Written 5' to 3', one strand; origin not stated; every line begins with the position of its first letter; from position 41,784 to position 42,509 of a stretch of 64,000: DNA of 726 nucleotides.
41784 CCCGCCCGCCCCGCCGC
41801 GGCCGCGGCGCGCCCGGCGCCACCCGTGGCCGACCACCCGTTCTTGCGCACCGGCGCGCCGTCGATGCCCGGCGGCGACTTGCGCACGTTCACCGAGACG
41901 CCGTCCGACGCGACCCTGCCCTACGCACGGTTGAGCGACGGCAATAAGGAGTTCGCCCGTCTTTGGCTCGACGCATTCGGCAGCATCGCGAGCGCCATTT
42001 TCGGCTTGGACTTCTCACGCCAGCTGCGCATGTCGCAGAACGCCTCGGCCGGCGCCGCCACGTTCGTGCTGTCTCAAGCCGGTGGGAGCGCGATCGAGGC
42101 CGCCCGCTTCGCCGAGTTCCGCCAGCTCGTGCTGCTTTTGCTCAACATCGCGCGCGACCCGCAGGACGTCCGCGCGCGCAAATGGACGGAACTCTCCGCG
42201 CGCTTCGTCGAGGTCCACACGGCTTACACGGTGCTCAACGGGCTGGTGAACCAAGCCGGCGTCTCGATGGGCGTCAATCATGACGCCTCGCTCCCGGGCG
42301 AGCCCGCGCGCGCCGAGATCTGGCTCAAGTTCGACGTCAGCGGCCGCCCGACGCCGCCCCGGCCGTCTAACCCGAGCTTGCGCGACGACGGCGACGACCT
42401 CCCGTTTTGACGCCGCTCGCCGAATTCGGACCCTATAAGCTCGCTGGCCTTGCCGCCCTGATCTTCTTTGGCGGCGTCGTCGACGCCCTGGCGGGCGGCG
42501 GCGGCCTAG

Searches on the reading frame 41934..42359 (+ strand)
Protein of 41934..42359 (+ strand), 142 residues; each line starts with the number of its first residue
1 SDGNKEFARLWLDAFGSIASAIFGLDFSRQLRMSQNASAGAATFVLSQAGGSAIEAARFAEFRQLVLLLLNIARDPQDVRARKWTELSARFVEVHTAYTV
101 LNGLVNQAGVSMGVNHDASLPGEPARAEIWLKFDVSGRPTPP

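Call 48: search_protein_families(library=pfam, proteins=[window:41934-42359:+], max_evalue=10)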
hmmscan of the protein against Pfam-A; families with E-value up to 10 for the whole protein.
seq(142 aa): 1 family
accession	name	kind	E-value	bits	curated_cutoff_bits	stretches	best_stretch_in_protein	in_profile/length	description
PF12318.13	FAD-SLDH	-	0.091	13.4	24.2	1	40-119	18-98/163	Membrane bound FAD containing D-sorbitol dehydrogenase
